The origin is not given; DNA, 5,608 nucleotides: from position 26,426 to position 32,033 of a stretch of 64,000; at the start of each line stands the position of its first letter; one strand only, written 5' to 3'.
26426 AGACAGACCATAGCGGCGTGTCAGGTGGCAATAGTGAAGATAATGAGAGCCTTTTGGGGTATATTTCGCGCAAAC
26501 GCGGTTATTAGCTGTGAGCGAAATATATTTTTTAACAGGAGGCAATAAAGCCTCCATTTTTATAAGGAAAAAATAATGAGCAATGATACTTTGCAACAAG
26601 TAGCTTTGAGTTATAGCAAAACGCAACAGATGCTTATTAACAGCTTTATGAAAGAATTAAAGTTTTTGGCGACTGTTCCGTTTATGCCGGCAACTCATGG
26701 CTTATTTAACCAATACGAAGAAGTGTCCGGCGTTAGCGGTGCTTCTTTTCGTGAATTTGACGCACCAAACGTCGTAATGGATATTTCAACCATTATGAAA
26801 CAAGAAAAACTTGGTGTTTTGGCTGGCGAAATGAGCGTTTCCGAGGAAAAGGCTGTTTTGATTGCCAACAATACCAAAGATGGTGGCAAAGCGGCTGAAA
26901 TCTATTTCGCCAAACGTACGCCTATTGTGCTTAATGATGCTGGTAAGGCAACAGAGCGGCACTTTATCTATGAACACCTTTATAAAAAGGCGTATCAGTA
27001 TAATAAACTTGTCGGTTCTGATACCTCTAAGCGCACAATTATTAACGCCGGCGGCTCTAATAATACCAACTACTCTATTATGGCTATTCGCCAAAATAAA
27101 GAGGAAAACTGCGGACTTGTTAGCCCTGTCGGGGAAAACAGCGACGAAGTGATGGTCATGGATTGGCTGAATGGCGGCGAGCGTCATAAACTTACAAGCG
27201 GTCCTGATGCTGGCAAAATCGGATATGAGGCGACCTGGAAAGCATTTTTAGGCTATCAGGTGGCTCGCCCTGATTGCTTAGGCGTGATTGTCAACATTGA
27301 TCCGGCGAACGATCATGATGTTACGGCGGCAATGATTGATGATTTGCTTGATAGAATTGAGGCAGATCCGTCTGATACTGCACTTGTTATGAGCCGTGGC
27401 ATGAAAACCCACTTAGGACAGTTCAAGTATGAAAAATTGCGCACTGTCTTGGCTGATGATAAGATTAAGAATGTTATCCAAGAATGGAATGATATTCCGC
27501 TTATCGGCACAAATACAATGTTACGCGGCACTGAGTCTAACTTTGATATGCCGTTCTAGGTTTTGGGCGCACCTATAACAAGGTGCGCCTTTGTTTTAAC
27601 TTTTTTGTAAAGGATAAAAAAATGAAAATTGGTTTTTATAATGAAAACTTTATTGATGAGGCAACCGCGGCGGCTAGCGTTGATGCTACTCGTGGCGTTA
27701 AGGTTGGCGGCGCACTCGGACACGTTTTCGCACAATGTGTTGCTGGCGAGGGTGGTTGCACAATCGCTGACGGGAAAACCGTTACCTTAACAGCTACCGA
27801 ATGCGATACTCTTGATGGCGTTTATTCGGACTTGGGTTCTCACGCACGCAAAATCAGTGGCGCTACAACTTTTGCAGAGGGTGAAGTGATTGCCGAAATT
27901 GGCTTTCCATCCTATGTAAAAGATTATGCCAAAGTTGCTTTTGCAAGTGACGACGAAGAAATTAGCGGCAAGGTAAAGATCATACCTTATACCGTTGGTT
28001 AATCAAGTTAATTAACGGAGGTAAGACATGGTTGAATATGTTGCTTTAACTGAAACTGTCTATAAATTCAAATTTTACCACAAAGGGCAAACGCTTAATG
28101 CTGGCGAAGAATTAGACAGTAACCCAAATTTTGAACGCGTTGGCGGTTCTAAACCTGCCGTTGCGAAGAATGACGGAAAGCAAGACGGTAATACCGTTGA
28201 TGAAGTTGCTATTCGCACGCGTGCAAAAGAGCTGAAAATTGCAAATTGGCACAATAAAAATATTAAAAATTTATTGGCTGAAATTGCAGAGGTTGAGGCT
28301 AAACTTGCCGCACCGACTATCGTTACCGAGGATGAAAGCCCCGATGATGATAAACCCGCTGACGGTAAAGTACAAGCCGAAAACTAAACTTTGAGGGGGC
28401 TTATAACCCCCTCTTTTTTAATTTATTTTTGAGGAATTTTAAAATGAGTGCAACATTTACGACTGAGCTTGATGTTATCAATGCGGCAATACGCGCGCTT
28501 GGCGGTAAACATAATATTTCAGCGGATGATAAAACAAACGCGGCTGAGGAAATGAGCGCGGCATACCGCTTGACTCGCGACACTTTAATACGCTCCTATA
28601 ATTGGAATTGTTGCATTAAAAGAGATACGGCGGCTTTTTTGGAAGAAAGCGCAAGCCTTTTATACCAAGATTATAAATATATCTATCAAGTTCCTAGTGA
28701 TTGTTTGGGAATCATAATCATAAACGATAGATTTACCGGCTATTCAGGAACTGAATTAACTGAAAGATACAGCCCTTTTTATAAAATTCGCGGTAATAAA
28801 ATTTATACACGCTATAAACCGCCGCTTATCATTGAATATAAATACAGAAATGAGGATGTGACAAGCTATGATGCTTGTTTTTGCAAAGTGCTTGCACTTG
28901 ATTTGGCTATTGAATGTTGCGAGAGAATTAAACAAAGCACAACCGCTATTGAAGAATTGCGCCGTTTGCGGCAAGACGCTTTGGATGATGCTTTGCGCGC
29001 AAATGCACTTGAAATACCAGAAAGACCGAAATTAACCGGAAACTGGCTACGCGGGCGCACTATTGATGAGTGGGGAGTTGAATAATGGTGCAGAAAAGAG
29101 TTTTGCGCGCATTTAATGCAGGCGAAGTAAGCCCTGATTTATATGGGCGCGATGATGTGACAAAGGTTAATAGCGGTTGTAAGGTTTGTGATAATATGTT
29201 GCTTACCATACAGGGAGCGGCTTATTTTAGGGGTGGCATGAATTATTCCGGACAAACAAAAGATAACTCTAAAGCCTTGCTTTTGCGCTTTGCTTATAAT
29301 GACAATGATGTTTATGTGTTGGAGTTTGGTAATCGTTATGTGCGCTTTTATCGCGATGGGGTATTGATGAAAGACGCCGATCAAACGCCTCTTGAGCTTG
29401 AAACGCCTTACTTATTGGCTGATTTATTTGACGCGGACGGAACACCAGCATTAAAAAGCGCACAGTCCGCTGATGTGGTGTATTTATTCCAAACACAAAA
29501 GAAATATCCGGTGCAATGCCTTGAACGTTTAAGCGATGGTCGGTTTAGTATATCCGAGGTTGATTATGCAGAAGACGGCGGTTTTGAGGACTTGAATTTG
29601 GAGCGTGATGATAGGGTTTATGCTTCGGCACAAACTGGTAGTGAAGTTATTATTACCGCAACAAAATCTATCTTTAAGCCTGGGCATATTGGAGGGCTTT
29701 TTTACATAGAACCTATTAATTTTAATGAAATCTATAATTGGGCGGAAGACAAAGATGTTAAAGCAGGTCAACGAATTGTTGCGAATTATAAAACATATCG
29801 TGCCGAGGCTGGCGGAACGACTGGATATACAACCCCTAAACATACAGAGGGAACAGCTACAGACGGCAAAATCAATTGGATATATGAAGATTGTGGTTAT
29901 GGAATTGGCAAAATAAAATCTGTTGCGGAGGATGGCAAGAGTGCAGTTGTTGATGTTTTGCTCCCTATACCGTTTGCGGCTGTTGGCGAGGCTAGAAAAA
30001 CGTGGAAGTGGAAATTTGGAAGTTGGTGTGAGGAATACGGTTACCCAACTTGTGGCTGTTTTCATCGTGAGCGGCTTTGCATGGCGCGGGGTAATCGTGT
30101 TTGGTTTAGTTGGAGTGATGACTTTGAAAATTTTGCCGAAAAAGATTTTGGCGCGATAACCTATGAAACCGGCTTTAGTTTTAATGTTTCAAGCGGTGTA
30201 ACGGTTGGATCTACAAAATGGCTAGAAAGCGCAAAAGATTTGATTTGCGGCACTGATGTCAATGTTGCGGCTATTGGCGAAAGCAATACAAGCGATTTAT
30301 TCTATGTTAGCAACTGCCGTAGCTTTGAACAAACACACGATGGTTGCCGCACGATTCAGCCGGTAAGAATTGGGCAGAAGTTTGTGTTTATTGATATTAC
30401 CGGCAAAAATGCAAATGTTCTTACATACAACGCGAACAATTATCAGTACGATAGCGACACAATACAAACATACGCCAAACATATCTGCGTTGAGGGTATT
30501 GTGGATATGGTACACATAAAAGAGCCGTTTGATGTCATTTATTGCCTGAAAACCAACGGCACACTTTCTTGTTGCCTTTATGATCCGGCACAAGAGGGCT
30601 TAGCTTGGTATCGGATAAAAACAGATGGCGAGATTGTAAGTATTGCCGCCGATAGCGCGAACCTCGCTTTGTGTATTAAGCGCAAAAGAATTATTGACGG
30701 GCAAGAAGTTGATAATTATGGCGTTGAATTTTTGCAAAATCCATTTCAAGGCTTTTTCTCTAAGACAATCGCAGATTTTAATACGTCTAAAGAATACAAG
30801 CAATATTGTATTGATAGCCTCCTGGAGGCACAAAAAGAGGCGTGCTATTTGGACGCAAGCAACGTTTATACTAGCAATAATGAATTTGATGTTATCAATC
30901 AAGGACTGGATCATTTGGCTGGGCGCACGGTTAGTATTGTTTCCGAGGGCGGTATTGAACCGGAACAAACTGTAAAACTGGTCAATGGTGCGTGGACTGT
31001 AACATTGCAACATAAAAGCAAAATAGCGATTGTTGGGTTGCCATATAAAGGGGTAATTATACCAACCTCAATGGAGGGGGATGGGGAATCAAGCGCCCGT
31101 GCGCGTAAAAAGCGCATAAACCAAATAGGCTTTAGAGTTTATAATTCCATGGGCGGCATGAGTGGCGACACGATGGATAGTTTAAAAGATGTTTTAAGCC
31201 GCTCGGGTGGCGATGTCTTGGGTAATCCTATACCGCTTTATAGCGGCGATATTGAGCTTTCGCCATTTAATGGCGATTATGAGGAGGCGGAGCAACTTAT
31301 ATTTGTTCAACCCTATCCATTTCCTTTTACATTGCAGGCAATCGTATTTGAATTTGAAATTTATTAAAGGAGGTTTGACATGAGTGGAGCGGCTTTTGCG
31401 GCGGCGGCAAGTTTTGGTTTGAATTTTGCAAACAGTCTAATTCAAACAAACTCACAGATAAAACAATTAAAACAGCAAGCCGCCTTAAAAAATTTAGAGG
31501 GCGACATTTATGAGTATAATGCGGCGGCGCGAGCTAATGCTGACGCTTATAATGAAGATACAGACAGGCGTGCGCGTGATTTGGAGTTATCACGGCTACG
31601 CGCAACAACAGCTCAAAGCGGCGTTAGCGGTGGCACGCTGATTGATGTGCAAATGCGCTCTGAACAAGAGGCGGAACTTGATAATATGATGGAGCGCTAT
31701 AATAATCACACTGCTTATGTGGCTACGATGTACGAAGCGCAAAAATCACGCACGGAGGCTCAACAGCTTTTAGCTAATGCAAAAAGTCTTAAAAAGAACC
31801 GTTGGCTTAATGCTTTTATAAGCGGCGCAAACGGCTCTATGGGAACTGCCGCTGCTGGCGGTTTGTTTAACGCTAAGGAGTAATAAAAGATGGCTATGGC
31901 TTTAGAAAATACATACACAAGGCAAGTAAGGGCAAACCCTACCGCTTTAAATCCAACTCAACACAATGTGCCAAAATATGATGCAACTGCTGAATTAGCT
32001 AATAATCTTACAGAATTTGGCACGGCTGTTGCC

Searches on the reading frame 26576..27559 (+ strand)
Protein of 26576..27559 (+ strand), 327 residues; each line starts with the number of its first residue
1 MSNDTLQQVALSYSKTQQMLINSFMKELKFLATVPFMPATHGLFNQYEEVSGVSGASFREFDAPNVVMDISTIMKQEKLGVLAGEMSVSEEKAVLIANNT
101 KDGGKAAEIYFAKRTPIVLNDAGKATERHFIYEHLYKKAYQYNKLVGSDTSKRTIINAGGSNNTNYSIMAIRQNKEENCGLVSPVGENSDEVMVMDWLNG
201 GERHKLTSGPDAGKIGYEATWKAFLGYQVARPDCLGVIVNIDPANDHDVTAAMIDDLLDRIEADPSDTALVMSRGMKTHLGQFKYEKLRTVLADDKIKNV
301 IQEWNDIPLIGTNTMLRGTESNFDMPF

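Call 6: search_protein_families(library=phrogs, proteins=[window:26576-27559:+], max_evalue=0.001)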
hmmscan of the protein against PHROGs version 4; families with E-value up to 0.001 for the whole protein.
window:26576-27559:+ (327 aa): 1 family
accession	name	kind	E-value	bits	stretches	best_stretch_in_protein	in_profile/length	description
phrog_212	-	head and packaging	5.9e-05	23.6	0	5-95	7-99/301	major head protein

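Call 7: search_protein_families(library=pfam, proteins=[window:26576-27559:+], max_evalue=0.01)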
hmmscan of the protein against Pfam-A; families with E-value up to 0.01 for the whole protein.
window:26576-27559:+ (327 aa): 1 family
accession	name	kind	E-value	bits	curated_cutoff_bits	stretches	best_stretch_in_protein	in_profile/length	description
PF20911.3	GP7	-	1.9e-05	24.1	27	1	141-316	129-306/313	Major capsid protein GP7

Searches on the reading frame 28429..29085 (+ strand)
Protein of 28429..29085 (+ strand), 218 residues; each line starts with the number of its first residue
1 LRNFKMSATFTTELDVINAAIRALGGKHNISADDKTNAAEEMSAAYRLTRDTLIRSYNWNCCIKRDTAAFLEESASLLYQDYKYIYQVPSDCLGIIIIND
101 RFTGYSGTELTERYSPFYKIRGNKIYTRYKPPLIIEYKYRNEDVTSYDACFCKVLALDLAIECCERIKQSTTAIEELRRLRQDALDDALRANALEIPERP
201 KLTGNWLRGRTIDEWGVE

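Call 6: search_protein_families(library=phrogs, proteins=[window:28429-29085:+], max_evalue=0.001)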
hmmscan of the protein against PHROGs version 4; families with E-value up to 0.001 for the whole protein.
window:28429-29085:+ (218 aa): 1 family
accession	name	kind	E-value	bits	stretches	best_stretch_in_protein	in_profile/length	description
phrog_394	-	tail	4.9e-37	128.3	1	11-210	2-188/190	tail protein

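Call 7: search_protein_families(library=pfam, proteins=[window:28429-29085:+], max_evalue=0.01)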
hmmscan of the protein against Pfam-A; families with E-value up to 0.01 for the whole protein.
window:28429-29085:+ (218 aa): 0 families

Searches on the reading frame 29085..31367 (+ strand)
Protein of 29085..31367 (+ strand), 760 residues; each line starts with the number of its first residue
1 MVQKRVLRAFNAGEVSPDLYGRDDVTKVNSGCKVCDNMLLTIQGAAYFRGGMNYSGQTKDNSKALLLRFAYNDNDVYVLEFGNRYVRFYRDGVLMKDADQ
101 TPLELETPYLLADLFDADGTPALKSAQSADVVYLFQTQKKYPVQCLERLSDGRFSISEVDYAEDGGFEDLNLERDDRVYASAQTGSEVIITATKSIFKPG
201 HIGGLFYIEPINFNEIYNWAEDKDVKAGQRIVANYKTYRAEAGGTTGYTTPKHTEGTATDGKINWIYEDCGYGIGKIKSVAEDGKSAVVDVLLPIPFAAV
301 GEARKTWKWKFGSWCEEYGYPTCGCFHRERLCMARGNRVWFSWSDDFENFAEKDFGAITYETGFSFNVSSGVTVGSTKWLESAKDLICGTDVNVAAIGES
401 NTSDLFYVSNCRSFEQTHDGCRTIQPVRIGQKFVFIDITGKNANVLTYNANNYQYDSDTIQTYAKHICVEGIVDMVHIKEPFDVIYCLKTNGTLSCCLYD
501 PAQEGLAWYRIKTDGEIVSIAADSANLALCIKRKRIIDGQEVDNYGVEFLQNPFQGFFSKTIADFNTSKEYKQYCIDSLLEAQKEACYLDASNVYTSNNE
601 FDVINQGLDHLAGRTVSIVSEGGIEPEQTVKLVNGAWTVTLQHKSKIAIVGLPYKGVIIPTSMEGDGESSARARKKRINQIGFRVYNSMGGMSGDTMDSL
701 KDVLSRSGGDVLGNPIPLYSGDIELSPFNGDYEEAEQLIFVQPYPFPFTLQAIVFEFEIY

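Call 6: search_protein_families(library=phrogs, proteins=[window:29085-31367:+], max_evalue=0.001)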
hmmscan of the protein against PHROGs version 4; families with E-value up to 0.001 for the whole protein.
window:29085-31367:+ (760 aa): 4 families
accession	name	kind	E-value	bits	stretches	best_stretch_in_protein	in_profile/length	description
phrog_376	-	tail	4.8e-136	456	1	6-759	7-709/712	tail protein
phrog_20269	-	unknown function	1.7e-54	186.3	1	6-332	6-323/374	-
phrog_15566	-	tail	8.3e-36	124.6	2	304-542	31-272/552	tail protein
phrog_30010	-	unknown function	2.6e-05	24.2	0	453-542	201-293/517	-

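Call 7: search_protein_families(library=pfam, proteins=[window:29085-31367:+], max_evalue=0.01)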
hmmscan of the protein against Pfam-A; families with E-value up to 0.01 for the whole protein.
window:29085-31367:+ (760 aa): 0 families

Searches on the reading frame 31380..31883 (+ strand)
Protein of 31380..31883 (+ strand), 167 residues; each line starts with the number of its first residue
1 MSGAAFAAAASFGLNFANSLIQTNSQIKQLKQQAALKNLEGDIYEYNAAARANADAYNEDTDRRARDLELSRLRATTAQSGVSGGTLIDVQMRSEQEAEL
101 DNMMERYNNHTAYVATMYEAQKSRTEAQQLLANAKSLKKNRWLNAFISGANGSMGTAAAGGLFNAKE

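Call 6: search_protein_families(library=phrogs, proteins=[window:31380-31883:+], max_evalue=0.001)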
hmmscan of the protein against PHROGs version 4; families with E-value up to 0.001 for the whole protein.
window:31380-31883:+ (167 aa): 1 family
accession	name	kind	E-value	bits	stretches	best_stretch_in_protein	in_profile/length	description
phrog_418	-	head and packaging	2.4e-10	41.8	1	9-157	7-157/166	internal virion protein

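Call 7: search_protein_families(library=pfam, proteins=[window:31380-31883:+], max_evalue=0.01)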
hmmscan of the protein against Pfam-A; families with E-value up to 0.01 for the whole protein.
window:31380-31883:+ (167 aa): 1 family
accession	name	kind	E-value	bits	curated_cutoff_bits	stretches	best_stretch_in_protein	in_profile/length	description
PF24072.1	T7_gp14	-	4.8e-05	23.8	27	1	8-161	5-170/187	T7 virus internal virion protein gp14 family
